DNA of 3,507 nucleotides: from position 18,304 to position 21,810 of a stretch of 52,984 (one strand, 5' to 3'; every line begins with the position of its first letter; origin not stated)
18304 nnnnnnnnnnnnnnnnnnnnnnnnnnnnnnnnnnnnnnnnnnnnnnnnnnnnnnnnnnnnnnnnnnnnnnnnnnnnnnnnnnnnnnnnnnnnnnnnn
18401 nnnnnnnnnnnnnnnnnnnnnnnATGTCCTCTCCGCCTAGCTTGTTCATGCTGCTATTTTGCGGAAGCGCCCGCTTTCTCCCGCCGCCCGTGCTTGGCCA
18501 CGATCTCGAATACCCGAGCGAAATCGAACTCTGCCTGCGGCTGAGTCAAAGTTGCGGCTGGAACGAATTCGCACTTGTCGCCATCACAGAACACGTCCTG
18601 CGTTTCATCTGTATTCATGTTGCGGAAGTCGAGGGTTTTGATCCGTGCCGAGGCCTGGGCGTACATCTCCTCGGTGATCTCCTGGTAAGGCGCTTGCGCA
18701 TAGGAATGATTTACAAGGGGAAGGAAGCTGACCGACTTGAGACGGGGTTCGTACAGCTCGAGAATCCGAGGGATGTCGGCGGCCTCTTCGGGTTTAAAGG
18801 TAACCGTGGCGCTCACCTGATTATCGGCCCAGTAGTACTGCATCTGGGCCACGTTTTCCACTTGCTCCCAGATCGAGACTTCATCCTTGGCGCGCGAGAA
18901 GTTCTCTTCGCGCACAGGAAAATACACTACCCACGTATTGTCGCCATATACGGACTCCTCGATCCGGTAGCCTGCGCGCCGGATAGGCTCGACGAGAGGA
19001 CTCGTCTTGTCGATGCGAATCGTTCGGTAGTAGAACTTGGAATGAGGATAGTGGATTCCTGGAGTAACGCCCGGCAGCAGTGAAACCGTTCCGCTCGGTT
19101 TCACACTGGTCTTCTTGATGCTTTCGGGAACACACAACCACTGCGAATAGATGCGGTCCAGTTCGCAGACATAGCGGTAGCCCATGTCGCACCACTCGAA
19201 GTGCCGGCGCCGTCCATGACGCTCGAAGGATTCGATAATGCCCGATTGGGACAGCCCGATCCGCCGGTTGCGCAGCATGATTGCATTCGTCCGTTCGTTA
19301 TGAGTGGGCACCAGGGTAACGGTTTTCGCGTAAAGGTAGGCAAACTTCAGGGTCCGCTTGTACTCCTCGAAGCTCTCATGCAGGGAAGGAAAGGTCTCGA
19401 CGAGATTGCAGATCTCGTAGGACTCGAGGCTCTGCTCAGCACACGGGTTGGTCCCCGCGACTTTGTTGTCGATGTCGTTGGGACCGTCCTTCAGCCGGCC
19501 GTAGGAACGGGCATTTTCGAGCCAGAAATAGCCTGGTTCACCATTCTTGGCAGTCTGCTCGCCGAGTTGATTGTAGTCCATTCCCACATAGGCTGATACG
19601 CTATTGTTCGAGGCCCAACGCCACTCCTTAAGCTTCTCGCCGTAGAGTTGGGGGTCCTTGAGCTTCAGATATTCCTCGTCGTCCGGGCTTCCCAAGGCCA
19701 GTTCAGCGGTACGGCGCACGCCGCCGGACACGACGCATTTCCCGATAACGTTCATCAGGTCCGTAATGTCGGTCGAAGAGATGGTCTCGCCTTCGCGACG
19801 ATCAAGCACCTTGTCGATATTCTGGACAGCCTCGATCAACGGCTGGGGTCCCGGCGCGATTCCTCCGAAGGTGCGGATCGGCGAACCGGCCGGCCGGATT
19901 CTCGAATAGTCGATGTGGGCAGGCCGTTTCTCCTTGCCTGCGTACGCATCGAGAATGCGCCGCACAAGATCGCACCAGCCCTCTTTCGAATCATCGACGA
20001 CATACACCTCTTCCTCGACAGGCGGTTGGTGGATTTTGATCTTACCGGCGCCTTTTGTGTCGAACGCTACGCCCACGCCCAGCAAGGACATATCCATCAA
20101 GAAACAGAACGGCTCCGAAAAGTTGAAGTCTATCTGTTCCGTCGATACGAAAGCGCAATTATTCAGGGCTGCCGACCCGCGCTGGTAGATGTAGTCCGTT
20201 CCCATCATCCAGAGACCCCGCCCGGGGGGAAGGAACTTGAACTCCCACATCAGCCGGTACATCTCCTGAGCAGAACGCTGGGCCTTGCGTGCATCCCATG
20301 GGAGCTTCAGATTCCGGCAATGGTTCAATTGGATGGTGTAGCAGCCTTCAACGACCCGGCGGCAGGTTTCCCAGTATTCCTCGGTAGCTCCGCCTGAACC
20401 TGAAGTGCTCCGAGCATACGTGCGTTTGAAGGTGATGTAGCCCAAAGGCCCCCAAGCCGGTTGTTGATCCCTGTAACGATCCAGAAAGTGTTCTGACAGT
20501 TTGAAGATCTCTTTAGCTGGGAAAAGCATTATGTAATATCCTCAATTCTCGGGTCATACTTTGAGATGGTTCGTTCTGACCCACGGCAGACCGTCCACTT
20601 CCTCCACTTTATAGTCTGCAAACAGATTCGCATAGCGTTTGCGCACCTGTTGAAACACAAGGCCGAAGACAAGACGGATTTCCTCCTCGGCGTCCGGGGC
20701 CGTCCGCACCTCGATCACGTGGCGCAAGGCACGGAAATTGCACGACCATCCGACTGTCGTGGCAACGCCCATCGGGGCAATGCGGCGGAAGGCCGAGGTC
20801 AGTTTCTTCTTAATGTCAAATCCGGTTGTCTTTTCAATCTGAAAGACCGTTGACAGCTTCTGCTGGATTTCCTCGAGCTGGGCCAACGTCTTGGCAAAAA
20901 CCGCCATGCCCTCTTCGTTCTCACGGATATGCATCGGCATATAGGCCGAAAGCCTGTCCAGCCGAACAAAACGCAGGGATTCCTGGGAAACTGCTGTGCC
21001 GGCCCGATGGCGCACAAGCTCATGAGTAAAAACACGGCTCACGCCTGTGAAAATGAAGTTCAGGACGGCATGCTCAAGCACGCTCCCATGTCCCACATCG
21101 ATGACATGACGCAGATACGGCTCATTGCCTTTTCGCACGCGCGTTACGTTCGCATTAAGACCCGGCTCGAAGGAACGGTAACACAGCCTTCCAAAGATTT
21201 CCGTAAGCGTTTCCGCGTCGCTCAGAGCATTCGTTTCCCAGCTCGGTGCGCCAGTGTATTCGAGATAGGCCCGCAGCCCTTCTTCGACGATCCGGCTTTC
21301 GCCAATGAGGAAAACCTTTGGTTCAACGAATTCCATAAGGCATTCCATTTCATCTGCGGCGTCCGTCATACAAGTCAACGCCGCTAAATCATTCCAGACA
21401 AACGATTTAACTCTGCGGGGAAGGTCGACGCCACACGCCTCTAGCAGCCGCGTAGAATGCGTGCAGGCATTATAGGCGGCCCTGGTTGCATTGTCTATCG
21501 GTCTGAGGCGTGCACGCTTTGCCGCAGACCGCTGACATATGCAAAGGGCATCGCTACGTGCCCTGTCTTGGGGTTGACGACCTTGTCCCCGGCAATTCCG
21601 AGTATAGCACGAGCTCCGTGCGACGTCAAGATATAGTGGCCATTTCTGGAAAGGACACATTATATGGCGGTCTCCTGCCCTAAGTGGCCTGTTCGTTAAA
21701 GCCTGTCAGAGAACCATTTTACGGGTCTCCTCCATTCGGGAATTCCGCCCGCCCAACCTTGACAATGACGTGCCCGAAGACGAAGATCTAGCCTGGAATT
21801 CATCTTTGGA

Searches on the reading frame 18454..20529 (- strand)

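Call 47: search_protein_families(library=pfam, proteins=[window:18454-20529:-], max_evalue=0.00001)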
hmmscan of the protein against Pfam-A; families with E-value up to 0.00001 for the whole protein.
window:18454-20529:- (691 aa): 3 families
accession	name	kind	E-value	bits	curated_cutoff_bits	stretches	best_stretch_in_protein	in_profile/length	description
PF17975.6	RNR_Alpha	-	4.2e-30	104.7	26.4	1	11-111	1-101/101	Ribonucleotide reductase alpha domain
PF21995.1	RNR-II_ins_dom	-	6.8e-12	46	27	1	172-242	33-107/107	B12-dependent ribonucleotide reductase, insertion domain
PF02867.20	Ribonuc_red_lgC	-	3.4e-06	26.4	23.9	0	321-430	175-290/523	Ribonucleotide reductase, barrel domain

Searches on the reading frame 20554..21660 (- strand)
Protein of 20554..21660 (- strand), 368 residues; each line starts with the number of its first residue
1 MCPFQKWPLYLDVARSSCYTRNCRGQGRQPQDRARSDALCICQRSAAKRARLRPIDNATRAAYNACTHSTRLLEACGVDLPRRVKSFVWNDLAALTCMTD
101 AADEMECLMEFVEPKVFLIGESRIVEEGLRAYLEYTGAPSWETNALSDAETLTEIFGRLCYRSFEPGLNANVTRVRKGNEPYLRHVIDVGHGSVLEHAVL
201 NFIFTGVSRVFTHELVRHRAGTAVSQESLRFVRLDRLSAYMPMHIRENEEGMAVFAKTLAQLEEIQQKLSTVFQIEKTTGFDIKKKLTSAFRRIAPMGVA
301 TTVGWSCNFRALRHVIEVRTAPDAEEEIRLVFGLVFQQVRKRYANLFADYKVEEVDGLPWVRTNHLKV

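Call 47: search_protein_families(library=pfam, proteins=[window:20554-21660:-], max_evalue=0.00001)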
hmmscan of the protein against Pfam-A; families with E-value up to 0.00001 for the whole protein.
window:20554-21660:- (368 aa): 1 family
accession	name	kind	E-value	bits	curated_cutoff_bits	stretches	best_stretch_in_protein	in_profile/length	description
PF02511.20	Thy1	-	1.3e-36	126.6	24.8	1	147-341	7-187/191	Thymidylate synthase complementing protein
